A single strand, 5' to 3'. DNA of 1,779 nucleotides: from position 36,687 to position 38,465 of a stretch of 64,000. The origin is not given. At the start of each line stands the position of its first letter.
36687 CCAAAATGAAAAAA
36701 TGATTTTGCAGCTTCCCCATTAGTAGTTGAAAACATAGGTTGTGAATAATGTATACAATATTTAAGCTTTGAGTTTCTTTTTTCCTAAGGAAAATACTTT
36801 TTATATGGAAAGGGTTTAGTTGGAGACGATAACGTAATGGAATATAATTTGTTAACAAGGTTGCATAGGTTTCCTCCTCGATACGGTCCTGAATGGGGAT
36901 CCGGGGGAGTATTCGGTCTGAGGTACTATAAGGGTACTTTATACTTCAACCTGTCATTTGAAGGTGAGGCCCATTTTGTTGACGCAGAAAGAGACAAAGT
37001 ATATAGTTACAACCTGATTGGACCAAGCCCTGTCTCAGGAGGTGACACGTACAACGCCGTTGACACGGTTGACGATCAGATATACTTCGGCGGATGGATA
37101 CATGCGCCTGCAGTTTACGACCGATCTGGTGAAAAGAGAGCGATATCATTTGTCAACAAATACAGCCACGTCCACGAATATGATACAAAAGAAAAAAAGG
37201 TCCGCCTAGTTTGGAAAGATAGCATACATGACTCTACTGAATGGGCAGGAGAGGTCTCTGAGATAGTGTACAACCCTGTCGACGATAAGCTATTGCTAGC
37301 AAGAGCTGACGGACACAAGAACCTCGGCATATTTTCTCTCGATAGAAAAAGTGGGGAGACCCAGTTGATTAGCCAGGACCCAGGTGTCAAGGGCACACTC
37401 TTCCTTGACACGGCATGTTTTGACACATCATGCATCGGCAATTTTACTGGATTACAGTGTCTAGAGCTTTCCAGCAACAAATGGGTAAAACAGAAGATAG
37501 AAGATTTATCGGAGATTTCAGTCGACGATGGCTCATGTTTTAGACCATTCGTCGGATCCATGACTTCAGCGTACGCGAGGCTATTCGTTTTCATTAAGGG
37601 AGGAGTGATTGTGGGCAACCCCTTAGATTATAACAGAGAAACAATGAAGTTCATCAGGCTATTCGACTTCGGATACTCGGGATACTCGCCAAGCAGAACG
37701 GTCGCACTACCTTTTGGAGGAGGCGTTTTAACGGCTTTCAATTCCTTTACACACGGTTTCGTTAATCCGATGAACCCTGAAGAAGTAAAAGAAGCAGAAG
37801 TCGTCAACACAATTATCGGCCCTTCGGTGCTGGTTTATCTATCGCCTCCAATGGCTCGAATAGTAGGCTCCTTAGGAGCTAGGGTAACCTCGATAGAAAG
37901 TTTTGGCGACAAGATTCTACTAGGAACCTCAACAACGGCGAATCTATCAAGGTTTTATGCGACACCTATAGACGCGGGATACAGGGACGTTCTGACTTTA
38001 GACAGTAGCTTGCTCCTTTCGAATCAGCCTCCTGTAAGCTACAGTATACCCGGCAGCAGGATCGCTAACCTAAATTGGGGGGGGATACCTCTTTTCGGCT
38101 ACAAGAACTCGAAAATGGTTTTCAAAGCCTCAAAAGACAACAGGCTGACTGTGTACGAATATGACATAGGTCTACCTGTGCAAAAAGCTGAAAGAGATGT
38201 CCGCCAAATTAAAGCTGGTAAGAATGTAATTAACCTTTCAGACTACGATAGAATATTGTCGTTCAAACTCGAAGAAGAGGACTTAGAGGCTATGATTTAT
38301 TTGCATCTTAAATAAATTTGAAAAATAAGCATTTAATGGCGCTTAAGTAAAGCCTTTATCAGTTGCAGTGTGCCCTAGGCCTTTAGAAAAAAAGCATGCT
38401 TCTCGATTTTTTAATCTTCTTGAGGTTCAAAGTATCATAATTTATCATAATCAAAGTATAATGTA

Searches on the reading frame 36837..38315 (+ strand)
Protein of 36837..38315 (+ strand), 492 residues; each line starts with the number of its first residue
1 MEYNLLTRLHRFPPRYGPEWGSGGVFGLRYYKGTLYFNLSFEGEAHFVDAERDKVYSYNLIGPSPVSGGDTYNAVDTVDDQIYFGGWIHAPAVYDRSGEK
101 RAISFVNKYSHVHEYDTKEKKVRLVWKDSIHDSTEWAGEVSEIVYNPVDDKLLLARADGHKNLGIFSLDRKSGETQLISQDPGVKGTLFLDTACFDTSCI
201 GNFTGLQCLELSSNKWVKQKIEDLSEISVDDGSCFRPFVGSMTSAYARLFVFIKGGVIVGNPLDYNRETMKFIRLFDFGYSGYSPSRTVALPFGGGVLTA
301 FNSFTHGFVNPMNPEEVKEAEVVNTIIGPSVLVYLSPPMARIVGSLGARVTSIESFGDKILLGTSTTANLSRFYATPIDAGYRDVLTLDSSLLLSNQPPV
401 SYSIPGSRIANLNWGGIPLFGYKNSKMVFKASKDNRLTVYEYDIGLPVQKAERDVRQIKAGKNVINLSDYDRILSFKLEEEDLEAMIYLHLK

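Call 51: search_protein_families(library=pfam, proteins=[window:36837-38315:+], max_evalue=0.001)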
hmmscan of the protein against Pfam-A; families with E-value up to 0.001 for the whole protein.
window:36837-38315:+ (492 aa): 1 family
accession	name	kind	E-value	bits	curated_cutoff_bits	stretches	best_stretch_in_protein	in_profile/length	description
PF09910.14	DUF2139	-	3.8e-146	487.1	25.9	1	35-372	1-339/340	Uncharacterized protein conserved in archaea (DUF2139)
